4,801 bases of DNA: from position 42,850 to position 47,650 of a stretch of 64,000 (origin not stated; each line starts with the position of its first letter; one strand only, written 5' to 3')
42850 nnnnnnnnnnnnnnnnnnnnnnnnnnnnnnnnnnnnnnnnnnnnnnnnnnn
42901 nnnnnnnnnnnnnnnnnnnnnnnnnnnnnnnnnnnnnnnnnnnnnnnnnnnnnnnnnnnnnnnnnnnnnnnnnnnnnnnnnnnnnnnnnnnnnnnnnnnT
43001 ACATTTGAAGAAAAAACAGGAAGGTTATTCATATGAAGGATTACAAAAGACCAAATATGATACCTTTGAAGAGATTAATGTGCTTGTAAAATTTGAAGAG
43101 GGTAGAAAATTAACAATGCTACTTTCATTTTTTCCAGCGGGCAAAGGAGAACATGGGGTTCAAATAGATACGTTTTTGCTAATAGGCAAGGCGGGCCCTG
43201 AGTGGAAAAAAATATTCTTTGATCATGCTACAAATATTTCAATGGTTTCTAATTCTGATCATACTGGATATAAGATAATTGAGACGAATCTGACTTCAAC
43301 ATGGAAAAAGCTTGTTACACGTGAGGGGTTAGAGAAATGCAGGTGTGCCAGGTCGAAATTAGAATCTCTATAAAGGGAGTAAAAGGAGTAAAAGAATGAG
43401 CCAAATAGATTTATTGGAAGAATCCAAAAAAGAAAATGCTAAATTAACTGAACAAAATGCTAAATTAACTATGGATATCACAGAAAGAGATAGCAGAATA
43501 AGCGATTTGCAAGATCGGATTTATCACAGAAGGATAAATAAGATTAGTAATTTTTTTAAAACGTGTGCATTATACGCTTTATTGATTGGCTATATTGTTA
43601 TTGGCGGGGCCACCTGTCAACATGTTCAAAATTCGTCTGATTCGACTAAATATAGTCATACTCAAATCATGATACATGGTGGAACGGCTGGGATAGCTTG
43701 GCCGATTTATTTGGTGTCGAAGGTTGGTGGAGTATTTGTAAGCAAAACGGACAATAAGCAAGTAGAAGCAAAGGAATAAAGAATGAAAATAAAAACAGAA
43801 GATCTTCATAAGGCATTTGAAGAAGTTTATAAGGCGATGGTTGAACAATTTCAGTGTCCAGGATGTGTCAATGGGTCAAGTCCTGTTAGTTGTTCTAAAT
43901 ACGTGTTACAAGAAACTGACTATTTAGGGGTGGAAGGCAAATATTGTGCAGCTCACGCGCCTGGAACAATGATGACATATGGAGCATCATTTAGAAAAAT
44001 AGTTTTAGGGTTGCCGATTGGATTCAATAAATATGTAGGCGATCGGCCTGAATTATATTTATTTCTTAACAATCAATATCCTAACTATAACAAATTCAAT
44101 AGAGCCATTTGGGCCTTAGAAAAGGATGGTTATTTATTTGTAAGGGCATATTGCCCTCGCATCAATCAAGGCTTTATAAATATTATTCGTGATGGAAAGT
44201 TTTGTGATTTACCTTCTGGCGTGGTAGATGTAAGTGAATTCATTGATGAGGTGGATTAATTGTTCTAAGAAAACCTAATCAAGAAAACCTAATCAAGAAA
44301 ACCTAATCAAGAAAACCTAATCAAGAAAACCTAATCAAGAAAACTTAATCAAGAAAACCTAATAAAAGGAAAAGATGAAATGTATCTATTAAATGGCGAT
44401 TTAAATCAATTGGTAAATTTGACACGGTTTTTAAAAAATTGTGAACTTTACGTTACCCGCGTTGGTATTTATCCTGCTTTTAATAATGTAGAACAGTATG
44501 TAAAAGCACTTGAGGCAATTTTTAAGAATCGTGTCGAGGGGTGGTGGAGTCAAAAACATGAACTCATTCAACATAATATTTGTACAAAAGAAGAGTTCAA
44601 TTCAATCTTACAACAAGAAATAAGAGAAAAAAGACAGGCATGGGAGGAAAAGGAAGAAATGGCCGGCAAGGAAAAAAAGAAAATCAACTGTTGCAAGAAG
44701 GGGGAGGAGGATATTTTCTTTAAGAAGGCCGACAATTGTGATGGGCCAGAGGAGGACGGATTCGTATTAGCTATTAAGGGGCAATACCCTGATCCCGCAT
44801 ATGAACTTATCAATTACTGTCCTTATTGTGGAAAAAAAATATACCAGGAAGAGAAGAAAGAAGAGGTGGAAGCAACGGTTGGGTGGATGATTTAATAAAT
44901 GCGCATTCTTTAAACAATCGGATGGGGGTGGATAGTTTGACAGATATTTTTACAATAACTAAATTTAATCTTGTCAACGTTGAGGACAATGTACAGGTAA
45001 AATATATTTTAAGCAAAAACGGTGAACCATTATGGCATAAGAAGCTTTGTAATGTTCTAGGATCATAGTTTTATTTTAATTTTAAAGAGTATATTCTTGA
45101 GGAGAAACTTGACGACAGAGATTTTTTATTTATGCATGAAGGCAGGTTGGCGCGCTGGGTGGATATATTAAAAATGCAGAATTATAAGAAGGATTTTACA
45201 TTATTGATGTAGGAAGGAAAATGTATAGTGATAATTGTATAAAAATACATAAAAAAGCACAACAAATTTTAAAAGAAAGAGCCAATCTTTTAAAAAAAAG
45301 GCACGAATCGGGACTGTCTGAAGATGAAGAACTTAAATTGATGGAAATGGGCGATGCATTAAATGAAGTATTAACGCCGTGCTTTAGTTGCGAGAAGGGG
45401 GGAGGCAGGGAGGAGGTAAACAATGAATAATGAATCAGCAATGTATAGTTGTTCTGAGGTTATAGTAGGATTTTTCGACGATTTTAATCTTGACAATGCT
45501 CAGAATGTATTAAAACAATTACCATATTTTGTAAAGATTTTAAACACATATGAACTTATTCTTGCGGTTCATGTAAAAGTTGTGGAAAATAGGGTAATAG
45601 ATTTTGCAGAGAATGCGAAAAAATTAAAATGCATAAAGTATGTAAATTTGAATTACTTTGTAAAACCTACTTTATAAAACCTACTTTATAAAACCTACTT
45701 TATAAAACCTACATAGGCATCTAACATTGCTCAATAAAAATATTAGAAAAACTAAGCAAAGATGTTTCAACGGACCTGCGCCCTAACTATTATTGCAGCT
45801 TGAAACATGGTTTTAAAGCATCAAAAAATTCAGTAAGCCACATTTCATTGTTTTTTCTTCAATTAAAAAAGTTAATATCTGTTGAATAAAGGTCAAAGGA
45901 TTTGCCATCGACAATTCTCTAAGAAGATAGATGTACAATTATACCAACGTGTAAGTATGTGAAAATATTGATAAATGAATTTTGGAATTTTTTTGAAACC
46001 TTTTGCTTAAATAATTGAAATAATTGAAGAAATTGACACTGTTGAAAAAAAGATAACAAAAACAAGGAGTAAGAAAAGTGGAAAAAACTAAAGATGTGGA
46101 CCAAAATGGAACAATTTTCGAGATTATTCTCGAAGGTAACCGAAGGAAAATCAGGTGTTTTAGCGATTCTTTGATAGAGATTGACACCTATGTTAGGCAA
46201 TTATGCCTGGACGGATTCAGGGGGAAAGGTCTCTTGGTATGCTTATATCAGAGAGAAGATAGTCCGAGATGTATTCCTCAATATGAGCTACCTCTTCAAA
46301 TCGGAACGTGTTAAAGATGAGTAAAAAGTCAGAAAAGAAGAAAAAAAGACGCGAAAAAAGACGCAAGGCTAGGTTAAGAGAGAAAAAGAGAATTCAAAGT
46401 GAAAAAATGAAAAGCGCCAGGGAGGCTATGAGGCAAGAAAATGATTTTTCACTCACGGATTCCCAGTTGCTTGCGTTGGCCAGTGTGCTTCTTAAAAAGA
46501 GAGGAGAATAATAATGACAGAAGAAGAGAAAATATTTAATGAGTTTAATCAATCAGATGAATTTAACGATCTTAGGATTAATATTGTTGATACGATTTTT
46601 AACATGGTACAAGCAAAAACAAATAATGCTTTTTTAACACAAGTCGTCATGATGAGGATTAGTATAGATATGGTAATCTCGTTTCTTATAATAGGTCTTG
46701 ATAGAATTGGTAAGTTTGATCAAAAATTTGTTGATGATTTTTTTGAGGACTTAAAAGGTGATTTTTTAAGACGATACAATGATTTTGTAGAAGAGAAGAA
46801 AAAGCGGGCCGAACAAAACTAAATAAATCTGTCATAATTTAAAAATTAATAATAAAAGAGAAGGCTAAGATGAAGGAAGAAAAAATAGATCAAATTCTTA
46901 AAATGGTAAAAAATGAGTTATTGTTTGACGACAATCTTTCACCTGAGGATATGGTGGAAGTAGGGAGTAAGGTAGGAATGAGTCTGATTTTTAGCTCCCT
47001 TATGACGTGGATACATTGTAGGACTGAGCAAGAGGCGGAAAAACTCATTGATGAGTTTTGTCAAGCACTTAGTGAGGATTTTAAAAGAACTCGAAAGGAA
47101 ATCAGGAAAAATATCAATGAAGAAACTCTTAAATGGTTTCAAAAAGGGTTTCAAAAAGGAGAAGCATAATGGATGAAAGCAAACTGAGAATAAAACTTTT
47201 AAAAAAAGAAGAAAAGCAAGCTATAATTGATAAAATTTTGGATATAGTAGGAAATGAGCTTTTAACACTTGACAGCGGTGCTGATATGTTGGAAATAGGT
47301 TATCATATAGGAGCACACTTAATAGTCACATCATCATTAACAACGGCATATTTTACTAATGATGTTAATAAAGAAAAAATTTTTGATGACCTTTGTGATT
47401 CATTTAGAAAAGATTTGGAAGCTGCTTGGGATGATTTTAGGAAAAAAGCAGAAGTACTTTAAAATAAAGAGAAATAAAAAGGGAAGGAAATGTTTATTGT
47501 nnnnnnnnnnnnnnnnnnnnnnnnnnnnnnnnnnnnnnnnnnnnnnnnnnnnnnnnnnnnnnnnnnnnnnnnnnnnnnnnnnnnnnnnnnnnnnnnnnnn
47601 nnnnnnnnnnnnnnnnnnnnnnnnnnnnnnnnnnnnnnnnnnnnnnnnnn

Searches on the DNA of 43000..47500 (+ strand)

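Call 8: search_dna_similar(query=window:43000-47500:+, collection=phages, mode=distant, max_rows=20)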
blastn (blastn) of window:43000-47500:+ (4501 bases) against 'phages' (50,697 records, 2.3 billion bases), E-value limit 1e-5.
No match.

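Call 15: search_rna_families(source=window, start=44100, end=46300, threshold=evalue, max_evalue=5)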
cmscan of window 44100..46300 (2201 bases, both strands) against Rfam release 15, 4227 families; matches with E-value up to 5: 2.
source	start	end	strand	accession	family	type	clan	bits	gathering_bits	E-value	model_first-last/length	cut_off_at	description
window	44114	44205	+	RF00619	U6atac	Gene; snRNA; splicing;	CL00009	15.9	33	0.51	33-126/126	no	U6atac minor spliceosomal RNA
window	45952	46010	+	RF01295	SCARNA7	Gene; snRNA; snoRNA; scaRNA;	-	12.7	65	2.4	1-330/330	no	Small Cajal body-specific RNA 7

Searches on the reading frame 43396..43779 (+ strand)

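Call 12: search_protein_families(library=phrogs, proteins=[window:43396-43779:+], max_evalue=0.01)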
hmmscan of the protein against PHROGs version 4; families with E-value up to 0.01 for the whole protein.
window:43396-43779:+ (127 aa): 0 families

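Call 46: search_protein_families(library=pfam, proteins=[window:43396-43779:+], max_evalue=1)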
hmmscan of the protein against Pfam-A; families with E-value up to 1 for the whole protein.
window:43396-43779:+ (127 aa): 1 family
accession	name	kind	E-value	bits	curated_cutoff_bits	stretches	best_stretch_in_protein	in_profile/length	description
PF04977.20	DivIC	-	0.39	11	28.9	1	9-41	21-54/80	Septum formation initiator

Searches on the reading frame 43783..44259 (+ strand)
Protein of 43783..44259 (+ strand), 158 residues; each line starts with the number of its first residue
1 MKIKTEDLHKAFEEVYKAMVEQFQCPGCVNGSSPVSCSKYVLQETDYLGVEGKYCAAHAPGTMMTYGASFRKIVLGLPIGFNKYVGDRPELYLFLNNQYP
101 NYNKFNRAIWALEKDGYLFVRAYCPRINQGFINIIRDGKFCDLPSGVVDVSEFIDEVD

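Call 12: search_protein_families(library=phrogs, proteins=[window:43783-44259:+], max_evalue=0.01)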
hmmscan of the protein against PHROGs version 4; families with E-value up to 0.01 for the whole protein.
window:43783-44259:+ (158 aa): 0 families

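Call 24: find_related_loci(query=window:43783-44259:+, collection=viral_contigs, flank=6000)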
Query window:43783-44259:+ (158 aa) in viral_contigs; peptide patterns used: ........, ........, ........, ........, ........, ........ (x = any residue, [..] = any of these).
3 stretches matched a pattern, but none encodes a relative of the query by tblastn (E <= 1e-3).

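Call 25: find_encoding_contigs(protein=window:43783-44259:+, flank=10000, max_places=10)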
Protein window:43783-44259:+ (158 aa): 4 contigs read that carry it; 1 place shown.
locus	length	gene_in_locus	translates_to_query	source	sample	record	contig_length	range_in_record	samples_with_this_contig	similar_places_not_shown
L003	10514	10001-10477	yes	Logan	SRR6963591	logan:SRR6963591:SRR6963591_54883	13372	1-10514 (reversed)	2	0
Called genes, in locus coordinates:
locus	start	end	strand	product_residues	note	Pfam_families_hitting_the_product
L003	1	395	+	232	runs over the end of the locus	-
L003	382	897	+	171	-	PF09012:FeoC (faint)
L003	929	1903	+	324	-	PF00692:dUTPase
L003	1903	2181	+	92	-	-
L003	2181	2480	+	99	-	-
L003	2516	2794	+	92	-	-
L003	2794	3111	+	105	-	-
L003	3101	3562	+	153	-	-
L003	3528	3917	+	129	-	-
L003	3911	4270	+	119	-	-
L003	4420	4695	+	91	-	-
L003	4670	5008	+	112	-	-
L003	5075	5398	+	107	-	-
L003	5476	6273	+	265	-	-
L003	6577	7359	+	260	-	-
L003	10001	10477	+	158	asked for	-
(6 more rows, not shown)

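Call 46: search_protein_families(library=pfam, proteins=[window:43783-44259:+], max_evalue=1)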
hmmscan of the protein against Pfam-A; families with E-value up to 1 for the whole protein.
window:43783-44259:+ (158 aa): 0 families

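Call 48: search_solved_structures(query=window:43783-44259:+, max_evalue=1)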
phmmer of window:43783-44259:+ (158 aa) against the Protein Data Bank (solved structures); distinct sequences matched with E-value up to 1: 0.

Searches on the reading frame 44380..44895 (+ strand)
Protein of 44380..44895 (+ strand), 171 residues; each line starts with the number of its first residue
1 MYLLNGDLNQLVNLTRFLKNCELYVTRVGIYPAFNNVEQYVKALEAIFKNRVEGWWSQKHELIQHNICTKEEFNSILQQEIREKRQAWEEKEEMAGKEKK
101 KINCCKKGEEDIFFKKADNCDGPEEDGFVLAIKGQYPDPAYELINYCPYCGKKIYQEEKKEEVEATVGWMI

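Call 12: search_protein_families(library=phrogs, proteins=[window:44380-44895:+], max_evalue=0.01)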
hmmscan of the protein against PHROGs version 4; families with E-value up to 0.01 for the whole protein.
window:44380-44895:+ (171 aa): 2 families
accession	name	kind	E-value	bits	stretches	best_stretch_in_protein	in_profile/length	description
phrog_7033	-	unknown function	0.0019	19.2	1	140-164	79-103/197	-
phrog_1494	-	unknown function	0.0064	16.7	1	81-164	125-219/226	-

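Call 16: find_encoding_contigs(protein=window:44380-44895:+, flank=10000, max_places=10)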
Protein window:44380-44895:+ (171 aa): 4 contigs read that carry it; 1 place shown.
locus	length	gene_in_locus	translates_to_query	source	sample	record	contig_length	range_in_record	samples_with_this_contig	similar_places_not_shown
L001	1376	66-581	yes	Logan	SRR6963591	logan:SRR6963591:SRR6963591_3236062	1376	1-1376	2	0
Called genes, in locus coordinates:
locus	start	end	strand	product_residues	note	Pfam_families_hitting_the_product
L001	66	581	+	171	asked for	-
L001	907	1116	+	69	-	-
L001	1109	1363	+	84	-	-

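Call 20: find_homologous_proteins(query=window:44380-44895:+)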
Query window:44380-44895:+: 111 candidates shared short words with the query, none scored E <= 0.001.

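Call 46: search_protein_families(library=pfam, proteins=[window:44380-44895:+], max_evalue=1)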
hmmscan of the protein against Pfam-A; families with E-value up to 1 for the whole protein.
window:44380-44895:+ (171 aa): 1 family
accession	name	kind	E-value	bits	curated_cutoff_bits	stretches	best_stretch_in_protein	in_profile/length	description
PF04747.17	DUF612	-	0.14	11.7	22.6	1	55-167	121-229/511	Protein of unknown function, DUF612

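Call 47: search_solved_structures(query=window:44380-44895:+, max_evalue=1)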
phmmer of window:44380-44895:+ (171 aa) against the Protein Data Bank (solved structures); distinct sequences matched with E-value up to 1: 1.
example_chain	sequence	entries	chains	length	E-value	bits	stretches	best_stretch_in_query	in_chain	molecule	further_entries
8i3e_A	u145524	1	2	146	0.23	14.4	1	58-104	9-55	ELKS/Rab6-interacting/CAST family member 1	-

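Call 80: predict_structure(protein=window:44380-44895:+)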
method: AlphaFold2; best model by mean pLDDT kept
length: 171 residues; sequences in the alignment: 1
mean_pLDDT: 38.1   pTM: 0.30
mean pLDDT of the five models: 38.1, 36.6, 36.1, 34.2, 33.8
residues with pLDDT >= 90: 0; 70-90: 0; 50-70: 30; < 50: 141
segments of 3 or more residues with pLDDT < 50: 1-39, 48-68, 92-171
pLDDT, mean of each block of 10 residues (from residue 1): 25 39 35 42 50 37 38 53 56 39 29 27 34 32 44 40 30 27
secondary structure, 60 per line:
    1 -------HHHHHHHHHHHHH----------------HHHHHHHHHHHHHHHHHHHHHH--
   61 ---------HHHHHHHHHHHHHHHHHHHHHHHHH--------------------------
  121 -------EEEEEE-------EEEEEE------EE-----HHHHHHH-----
elements in order: H8-20 H37-58 H70-94 E128-133 E141-146 H160-166

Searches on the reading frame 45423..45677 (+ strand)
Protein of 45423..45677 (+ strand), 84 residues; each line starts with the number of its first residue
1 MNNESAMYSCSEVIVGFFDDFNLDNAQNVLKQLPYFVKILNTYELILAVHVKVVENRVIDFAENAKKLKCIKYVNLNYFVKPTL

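Call 12: search_protein_families(library=phrogs, proteins=[window:45423-45677:+], max_evalue=0.01)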
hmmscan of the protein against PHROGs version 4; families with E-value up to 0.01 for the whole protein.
window:45423-45677:+ (84 aa): 0 families

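Call 17: find_encoding_contigs(protein=window:45423-45677:+, flank=10000, max_places=10)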
Protein window:45423-45677:+ (84 aa): 5 contigs read that carry it; 2 places shown.
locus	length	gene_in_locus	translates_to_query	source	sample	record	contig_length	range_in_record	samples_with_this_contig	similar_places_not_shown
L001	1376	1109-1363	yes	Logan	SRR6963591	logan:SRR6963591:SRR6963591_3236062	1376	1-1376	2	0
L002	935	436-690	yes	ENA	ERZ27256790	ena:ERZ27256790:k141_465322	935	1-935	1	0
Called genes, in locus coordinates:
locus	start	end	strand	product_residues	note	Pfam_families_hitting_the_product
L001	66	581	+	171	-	-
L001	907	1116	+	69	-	-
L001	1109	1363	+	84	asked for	-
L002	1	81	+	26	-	?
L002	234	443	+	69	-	-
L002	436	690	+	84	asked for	-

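Call 46: search_protein_families(library=pfam, proteins=[window:45423-45677:+], max_evalue=1)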
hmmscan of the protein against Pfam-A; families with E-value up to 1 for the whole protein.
window:45423-45677:+ (84 aa): 1 family
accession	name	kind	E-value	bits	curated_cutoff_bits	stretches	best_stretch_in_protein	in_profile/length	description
PF22148.1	Fervidolysin_NPro-like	-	0.0027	18.5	21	1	3-77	10-81/81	Fervidolysin N-terminal prodomain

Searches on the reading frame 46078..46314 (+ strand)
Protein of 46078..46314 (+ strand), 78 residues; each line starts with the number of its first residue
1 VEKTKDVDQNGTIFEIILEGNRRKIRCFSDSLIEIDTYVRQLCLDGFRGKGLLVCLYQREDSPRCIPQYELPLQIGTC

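Call 12: search_protein_families(library=phrogs, proteins=[window:46078-46314:+], max_evalue=0.01)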
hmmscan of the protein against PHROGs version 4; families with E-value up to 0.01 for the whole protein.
window:46078-46314:+ (78 aa): 0 families

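Call 26: find_encoding_contigs(protein=window:46078-46314:+, flank=10000, max_places=10)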
Protein window:46078-46314:+ (78 aa): 3 contigs read that carry it; 2 places shown.
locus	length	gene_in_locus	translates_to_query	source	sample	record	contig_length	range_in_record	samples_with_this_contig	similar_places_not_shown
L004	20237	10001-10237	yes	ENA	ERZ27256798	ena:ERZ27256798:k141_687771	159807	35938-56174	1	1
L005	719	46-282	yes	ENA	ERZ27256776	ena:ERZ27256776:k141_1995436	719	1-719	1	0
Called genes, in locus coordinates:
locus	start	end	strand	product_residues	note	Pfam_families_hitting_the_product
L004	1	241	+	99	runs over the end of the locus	-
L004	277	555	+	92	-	-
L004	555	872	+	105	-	-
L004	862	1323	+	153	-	-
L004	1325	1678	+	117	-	-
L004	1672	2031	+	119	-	-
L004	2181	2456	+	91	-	-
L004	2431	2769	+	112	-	-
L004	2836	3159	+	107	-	-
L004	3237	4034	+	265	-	-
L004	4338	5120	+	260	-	-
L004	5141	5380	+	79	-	-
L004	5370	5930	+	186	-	-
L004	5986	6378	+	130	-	-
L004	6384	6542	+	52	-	-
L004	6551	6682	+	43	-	-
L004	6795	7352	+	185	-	-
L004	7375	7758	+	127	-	-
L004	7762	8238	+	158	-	-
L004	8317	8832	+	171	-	-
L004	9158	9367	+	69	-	-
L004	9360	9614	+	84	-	-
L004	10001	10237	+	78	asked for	-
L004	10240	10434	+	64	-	-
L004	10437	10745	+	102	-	-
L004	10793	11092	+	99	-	-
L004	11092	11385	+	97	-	-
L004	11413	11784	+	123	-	-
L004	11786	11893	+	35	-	-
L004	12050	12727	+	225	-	PF23780:S-AdoMet_lyase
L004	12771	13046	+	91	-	-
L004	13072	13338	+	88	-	-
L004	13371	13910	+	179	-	-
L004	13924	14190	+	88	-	-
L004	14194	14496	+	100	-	-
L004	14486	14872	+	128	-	-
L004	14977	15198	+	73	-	-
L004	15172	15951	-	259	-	-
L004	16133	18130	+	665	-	PF27249:MJ0330_N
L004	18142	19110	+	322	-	-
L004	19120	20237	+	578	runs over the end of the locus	PF07230:Portal_T4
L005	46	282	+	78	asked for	-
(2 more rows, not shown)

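Call 46: search_protein_families(library=pfam, proteins=[window:46078-46314:+], max_evalue=1)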
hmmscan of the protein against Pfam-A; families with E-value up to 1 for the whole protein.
window:46078-46314:+ (78 aa): 0 families

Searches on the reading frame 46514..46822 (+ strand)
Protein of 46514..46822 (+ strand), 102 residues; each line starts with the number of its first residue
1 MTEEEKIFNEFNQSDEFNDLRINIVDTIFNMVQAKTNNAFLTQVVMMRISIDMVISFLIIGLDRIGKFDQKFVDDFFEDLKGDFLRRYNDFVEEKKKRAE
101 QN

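Call 12: search_protein_families(library=phrogs, proteins=[window:46514-46822:+], max_evalue=0.01)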
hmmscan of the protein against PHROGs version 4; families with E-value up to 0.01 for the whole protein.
window:46514-46822:+ (102 aa): 1 family
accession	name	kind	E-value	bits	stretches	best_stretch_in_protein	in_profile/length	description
phrog_5958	-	unknown function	0.00032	21.6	1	1-65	1-65/185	-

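Call 46: search_protein_families(library=pfam, proteins=[window:46514-46822:+], max_evalue=1)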
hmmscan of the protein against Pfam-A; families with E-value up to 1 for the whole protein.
window:46514-46822:+ (102 aa): 1 family
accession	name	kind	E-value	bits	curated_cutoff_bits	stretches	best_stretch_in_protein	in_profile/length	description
PF25577.1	TPR_TAF2_C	-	0.072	12.3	27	1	2-45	225-268/363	TAF2-like, TPR repeats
